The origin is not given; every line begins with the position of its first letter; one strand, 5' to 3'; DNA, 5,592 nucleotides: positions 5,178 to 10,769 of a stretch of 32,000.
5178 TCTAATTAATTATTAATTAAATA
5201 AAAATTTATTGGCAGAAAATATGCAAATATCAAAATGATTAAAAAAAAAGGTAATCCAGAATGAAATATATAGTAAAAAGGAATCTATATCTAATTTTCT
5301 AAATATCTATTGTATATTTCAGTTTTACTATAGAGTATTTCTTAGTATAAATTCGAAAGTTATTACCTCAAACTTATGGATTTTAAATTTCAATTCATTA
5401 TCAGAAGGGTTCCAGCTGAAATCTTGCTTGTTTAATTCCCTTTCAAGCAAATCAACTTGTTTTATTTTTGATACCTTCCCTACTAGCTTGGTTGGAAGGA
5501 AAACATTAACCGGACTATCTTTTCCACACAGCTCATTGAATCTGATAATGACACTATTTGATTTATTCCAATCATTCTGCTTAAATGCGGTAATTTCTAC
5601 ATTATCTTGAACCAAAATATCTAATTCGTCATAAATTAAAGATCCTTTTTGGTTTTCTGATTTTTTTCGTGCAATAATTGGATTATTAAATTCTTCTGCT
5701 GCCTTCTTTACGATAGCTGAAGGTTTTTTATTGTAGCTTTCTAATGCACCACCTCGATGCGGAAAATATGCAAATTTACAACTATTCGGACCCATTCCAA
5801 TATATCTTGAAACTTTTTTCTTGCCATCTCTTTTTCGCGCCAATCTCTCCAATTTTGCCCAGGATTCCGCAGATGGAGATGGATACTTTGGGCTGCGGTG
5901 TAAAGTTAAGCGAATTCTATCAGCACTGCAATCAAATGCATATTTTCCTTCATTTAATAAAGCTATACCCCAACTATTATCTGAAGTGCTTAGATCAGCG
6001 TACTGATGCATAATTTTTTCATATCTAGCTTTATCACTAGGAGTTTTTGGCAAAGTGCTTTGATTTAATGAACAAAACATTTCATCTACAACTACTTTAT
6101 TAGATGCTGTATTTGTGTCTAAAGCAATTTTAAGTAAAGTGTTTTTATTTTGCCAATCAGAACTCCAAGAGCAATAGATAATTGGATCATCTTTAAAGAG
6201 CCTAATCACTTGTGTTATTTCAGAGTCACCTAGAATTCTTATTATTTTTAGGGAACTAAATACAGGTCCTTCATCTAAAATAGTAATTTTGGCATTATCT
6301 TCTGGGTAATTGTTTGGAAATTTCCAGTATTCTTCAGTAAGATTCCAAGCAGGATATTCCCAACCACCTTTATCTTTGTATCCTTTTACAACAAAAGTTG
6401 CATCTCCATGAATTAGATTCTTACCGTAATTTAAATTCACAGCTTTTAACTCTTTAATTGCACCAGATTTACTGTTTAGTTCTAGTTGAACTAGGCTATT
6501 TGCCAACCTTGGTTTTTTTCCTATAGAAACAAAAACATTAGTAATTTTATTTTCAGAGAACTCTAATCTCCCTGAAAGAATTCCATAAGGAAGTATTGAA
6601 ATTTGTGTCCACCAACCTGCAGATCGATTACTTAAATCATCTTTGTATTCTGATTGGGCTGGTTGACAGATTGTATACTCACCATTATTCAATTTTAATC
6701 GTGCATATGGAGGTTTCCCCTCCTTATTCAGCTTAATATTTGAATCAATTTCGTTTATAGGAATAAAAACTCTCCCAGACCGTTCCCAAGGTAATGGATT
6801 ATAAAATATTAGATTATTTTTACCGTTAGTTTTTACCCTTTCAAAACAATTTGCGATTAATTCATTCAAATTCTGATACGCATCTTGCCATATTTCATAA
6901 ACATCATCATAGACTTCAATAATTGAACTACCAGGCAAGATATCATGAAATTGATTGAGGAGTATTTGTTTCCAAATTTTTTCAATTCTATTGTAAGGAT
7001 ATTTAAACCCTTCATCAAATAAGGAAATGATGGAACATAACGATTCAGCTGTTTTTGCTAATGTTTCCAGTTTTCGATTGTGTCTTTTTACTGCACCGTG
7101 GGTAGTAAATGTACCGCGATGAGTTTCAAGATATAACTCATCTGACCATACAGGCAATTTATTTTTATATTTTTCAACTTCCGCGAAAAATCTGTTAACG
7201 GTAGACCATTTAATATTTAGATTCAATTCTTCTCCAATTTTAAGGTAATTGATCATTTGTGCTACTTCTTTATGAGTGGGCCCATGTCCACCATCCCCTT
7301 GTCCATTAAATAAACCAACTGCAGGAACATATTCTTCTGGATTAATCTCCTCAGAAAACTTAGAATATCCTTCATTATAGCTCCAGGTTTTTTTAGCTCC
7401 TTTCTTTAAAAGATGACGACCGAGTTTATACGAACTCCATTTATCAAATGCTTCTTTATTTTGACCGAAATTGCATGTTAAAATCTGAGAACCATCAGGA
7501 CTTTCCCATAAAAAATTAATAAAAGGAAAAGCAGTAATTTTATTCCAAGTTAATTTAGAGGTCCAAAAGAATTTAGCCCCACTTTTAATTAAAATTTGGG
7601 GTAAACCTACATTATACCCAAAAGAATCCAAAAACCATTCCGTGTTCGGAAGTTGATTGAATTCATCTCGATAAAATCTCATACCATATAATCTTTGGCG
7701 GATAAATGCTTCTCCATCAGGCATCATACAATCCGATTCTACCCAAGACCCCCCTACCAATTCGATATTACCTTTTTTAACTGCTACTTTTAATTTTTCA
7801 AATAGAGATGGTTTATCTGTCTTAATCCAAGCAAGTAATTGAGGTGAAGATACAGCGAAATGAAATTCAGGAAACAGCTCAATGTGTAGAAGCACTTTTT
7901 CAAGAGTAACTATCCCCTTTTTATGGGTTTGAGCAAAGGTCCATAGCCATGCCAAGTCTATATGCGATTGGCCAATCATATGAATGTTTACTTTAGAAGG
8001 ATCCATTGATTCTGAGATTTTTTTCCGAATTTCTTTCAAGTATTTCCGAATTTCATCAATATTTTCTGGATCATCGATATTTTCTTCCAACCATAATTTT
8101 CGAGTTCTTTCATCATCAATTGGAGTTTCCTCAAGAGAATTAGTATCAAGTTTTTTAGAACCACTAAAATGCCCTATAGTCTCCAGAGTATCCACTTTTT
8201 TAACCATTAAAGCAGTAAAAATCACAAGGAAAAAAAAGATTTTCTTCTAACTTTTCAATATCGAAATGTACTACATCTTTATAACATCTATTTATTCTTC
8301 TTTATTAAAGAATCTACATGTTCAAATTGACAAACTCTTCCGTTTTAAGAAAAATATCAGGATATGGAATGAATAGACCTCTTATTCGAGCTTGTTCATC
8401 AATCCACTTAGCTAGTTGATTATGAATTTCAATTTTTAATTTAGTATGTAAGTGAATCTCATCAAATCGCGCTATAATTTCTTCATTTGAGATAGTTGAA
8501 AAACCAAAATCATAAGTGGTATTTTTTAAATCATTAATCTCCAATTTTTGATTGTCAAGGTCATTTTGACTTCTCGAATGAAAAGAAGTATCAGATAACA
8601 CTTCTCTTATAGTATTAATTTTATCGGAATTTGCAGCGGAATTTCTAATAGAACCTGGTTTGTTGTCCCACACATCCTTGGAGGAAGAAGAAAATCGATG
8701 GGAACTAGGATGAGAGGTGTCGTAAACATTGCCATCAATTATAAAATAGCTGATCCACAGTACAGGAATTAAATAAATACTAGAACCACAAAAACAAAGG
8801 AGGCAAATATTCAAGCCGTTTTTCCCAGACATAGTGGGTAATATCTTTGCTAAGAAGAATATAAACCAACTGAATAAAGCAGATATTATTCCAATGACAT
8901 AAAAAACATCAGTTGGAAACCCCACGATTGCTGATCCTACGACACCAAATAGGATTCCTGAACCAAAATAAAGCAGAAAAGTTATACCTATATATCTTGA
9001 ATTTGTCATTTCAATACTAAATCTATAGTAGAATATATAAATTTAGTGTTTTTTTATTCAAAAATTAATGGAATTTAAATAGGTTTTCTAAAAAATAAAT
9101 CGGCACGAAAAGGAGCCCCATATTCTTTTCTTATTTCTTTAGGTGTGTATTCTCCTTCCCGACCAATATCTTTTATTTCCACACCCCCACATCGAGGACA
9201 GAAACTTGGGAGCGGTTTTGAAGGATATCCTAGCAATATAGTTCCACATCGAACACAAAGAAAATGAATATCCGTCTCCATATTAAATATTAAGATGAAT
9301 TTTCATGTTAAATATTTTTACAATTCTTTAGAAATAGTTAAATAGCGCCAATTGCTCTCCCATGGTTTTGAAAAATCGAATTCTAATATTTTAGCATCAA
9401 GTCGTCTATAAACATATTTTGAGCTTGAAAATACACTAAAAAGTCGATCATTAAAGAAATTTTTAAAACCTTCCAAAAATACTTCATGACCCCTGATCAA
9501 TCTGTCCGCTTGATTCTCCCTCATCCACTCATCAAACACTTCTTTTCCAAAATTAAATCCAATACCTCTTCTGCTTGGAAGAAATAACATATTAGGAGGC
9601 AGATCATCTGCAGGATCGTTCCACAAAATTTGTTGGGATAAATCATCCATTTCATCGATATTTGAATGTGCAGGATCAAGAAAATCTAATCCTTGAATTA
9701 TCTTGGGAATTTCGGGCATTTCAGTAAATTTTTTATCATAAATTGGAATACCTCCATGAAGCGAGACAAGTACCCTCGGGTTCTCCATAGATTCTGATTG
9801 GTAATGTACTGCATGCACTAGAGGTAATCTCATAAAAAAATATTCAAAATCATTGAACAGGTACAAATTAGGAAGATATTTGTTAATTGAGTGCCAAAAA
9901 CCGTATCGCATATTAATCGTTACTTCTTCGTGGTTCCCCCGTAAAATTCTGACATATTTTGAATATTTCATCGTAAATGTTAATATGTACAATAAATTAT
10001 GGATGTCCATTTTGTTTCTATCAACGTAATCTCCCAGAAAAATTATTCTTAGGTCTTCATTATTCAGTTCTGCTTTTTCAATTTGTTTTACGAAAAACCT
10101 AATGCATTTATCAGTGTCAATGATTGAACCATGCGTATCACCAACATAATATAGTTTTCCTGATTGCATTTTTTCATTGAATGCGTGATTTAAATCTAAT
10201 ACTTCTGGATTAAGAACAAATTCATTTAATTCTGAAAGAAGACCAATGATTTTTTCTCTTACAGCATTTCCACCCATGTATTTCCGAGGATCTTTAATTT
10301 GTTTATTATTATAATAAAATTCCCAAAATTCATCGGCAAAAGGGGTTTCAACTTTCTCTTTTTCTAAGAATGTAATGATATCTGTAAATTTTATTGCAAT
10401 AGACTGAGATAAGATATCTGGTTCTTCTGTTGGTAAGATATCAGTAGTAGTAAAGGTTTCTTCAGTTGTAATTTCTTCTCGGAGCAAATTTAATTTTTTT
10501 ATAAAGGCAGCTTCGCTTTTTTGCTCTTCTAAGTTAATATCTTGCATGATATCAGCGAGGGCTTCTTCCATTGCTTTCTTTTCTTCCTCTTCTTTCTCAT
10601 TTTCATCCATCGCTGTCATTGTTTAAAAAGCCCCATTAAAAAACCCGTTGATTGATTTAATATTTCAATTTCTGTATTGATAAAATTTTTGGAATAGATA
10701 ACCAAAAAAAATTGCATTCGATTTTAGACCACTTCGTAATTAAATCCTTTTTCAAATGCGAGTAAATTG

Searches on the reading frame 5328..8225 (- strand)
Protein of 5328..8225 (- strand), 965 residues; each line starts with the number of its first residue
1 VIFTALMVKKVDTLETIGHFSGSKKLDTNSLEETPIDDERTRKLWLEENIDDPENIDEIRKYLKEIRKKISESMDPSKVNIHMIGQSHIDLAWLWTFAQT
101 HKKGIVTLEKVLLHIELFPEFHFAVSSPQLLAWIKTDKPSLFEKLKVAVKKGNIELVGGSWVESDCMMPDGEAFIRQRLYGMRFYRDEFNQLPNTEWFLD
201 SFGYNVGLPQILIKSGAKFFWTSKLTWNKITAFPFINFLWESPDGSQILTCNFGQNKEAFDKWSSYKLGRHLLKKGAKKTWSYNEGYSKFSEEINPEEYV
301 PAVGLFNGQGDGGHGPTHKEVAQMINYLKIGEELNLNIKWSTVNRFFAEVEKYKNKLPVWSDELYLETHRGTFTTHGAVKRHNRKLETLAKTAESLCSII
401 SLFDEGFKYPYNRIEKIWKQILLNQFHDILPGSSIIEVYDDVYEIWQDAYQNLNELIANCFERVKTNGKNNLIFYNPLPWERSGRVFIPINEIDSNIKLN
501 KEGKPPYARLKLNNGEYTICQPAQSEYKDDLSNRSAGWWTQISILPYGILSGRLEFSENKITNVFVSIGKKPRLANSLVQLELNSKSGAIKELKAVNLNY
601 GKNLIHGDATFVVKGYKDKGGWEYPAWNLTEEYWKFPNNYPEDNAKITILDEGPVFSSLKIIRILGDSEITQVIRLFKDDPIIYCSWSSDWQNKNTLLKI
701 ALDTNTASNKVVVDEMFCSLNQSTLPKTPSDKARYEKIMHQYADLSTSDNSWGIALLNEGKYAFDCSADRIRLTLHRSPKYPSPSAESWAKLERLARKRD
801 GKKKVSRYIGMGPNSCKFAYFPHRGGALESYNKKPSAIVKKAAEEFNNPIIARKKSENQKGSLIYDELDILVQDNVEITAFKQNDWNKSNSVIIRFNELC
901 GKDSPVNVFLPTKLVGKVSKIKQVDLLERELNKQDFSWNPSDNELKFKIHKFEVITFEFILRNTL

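Call 27: search_protein_families(library=pfam, proteins=[window:5328-8225:-], max_evalue=0.001)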
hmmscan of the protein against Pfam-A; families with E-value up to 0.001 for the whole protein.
window:5328-8225:- (965 aa): 5 families
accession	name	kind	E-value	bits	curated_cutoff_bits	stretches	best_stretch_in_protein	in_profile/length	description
PF01074.27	Glyco_hydro_38N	-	1.2e-64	218.8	25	1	80-361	1-270/270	Glycosyl hydrolases family 38 N-terminal domain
PF07748.19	Glyco_hydro_38C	-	2e-30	107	25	1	574-784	1-205/206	Glycosyl hydrolases family 38 C-terminal domain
PF09261.16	Alpha-mann_mid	-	7.6e-29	100.1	31.1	1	367-462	1-94/96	Alpha mannosidase middle domain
PF17677.7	Glyco_hydro38C2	-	5.6e-11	42.9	22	1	875-957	1-72/72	Glycosyl hydrolases family 38 C-terminal beta sandwich domain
PF03065.20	Glyco_hydro_57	-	0.00082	19.2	21.2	0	62-223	55-172/291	Glycosyl hydrolase family 57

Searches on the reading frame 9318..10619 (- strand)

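Call 27: search_protein_families(library=pfam, proteins=[window:9318-10619:-], max_evalue=0.001)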
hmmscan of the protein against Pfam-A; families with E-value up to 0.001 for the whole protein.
window:9318-10619:- (433 aa): 1 family
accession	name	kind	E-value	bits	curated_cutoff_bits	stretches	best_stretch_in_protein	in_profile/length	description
PF00149.33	Metallophos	-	3.6e-16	60.6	21.5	1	156-379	3-188/191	Calcineurin-like phosphoesterase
